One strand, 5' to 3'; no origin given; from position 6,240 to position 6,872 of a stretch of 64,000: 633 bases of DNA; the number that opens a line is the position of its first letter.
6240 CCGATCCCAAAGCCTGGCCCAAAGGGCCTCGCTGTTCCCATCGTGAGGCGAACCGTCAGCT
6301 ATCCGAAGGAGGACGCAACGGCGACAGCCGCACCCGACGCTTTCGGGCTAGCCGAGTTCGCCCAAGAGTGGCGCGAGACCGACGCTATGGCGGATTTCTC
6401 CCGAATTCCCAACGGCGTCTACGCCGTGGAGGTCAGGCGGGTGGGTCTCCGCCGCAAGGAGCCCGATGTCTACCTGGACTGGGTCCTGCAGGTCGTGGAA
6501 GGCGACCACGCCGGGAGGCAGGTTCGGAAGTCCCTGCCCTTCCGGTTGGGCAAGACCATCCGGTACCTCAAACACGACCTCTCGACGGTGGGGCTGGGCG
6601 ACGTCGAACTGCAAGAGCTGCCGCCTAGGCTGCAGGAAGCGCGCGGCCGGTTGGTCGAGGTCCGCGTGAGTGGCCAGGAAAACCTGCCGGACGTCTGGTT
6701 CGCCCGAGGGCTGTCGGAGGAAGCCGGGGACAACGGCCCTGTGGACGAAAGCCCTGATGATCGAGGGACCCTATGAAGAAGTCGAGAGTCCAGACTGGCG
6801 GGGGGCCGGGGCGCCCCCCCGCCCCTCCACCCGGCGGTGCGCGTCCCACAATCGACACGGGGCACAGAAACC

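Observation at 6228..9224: Paralogous small proteins with near-identical leaders flank a 519-aa unknown protein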

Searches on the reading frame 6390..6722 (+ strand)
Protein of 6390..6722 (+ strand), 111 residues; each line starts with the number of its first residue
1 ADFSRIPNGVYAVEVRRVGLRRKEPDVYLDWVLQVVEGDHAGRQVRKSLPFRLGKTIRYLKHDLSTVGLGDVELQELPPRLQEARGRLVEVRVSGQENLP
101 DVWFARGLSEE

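Call 34: search_protein_representatives(alignment_id=A3)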
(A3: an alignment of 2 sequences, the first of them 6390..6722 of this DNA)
Query: 2 sequences, 112 profile positions. Proteins with E-value up to 0.001 (for the whole library): 177; up to 1e-10: 4; up to 1e-30: 2. The best 150 are listed.
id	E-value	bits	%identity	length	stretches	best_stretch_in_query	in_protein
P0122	7.4e-56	203.0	-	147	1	1-112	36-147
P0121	1.0e-54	199.3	-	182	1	1-112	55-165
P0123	2.3e-13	66.1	-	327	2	5-97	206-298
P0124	2.7e-11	59.5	-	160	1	2-103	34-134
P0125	1.6e-09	53.8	-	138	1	5-107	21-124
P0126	3.3e-09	52.8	-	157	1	3-109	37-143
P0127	4.0e-09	52.5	-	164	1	3-109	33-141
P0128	4.2e-09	52.4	-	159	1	5-97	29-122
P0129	1.1e-08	51.1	-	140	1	4-109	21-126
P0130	1.2e-08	51.0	-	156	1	2-107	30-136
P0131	1.6e-08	50.6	-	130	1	2-110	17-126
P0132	1.6e-08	50.5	-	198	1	6-109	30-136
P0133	2.4e-08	50.0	-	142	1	4-98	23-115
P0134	3.5e-08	49.5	-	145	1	1-96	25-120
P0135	4.4e-08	49.2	-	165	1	5-99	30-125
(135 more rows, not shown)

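Call 65: find_encoding_contigs(protein=P0123, flank=6000, max_places=3)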
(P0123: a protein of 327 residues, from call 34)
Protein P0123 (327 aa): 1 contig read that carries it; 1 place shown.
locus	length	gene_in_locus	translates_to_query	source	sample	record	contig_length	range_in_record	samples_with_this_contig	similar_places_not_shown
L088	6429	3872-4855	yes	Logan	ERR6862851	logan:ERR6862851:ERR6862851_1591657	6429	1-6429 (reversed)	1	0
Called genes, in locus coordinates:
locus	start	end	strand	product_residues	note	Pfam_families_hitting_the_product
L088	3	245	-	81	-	?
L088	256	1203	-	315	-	PF00294:PfkB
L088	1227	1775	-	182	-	PF00891:Methyltransf_2 (weak), PF02475:TRM5-TYW2_MTfase (weak), PF13489:Methyltransf_23 (weak), PF02353:CMAS, PF06325:PrmA (weak), PF13679:Methyltransf_32 (weak), PF13847:Methyltransf_31, PF13649:Methyltransf_25, +2 more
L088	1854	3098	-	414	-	-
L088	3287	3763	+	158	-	PF00436:SSB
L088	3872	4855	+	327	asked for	PF05037:DUF669 (weak)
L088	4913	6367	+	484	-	PF00180:Iso_dh, PF18324:Isocitrate_DH_C_bact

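Call 66: find_encoding_contigs(protein=P0124, flank=6000, max_places=3)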
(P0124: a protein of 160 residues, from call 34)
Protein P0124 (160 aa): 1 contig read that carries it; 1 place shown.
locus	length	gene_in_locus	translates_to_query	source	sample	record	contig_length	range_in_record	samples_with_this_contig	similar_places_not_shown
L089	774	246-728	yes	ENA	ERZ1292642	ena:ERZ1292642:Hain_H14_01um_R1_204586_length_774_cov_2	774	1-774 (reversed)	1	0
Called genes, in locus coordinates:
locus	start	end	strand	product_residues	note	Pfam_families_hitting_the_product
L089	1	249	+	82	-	?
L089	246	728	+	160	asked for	PF05037:DUF669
